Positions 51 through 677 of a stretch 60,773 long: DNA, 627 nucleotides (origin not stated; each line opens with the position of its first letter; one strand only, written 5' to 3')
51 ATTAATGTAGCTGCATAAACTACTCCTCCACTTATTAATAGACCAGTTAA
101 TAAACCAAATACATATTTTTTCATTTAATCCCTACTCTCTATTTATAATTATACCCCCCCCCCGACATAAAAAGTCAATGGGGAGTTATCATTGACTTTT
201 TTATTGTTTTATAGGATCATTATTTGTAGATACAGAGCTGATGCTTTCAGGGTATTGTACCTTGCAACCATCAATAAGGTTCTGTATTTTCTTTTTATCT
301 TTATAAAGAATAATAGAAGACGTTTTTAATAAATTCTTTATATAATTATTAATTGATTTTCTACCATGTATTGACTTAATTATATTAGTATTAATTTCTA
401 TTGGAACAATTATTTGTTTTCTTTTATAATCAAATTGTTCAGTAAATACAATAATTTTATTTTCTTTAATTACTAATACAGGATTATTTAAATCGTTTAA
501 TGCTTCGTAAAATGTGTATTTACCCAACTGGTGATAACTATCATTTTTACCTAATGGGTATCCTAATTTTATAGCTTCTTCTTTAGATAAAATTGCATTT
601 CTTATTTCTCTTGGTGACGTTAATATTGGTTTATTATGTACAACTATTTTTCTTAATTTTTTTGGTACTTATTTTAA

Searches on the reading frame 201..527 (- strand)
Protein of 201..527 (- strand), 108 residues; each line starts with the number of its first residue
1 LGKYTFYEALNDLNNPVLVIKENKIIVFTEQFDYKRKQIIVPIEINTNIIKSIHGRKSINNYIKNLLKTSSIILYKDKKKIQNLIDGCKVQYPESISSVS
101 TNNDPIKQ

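Call 12: search_protein_families(library=pfam, proteins=[window:201-527:-], max_evalue=0.01)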
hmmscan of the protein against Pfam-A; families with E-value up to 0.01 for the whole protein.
window:201-527:- (108 aa): 1 family
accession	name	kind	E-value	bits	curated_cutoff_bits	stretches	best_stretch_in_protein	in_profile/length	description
PF18819.6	MuF_C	-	4.6e-11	43.2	27.6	1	10-83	21-103/103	Phage MuF-C-terminal domain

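Call 13: search_protein_families(library=ncbifam, proteins=[window:201-527:-], max_evalue=0.01)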
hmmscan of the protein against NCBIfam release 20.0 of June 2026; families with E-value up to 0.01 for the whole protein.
window:201-527:- (108 aa): 0 families

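Call 59: find_encoding_contigs(protein=window:201-527:-, flank=6000, max_places=10)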
Protein window:201-527:- (108 aa): 1 contig read that carries it; 1 place shown.
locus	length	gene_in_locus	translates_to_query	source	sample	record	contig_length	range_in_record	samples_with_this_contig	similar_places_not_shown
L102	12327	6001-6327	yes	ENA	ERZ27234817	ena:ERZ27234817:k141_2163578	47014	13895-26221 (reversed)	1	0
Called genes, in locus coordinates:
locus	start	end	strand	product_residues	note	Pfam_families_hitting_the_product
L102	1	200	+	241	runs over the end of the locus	PF22435:MRM3-like_sub_bind, PF00588:SpoU_methylase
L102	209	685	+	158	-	PF01782:RimM, PF24986:PRC_RimM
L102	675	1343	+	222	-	PF01746:tRNA_m1G_MT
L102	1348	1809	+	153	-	-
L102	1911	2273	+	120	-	PF01245:Ribosomal_L19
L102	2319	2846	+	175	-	PF10502:Peptidase_S26, PF00717:Peptidase_S24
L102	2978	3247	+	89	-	PF00312:Ribosomal_S15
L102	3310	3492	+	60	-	-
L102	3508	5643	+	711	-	PF01138:RNase_PH, PF03725:RNase_PH_C, PF03726:PNPase, PF01138:RNase_PH, PF00575:S1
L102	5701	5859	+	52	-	-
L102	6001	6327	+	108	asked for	PF18819:MuF_C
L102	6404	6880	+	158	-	-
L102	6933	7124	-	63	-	PF00830:Ribosomal_L28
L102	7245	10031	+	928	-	PF02811:PHP, PF07733:DNA_pol3_alpha, PF17657:DNA_pol3_finger, PF14579:HHH_6, PF01336:tRNA_anti-codon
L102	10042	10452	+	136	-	-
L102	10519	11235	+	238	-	-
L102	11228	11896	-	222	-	PF02557:VanY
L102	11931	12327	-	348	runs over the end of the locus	PF02557:VanY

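Call 62: search_protein_families(library=pfam, proteins=[L102:6404-6877:+], max_evalue=1)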
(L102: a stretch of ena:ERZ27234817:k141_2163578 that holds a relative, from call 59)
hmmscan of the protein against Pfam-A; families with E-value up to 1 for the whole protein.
L102:6404-6877:+ (158 aa): 1 family
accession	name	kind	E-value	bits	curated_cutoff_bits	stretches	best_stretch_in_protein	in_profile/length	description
PF09458.16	H_lectin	-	0.051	14.2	24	1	124-155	30-61/67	H-type lectin domain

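Call 63: search_protein_families(library=phrogs, proteins=[L102:6404-6877:+, window:201-527:-], max_evalue=0.1)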
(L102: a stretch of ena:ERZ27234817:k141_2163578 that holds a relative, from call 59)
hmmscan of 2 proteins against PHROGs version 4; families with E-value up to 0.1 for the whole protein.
L102:6404-6877:+ (158 aa): 3 families
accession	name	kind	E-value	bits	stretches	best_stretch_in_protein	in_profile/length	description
phrog_7154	-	unknown function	7.8e-05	23.7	1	25-60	15-50/63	-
phrog_9012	-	unknown function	0.0043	18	0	25-54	15-44/190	-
phrog_32109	-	unknown function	0.045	15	1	27-60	6-39/68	-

window:201-527:- (108 aa): 2 families
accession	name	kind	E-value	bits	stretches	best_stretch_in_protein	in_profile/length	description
phrog_13559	-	unknown function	0.031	15.6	1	6-69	43-106/107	-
phrog_9117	-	unknown function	0.05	14.6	0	7-35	10-38/60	-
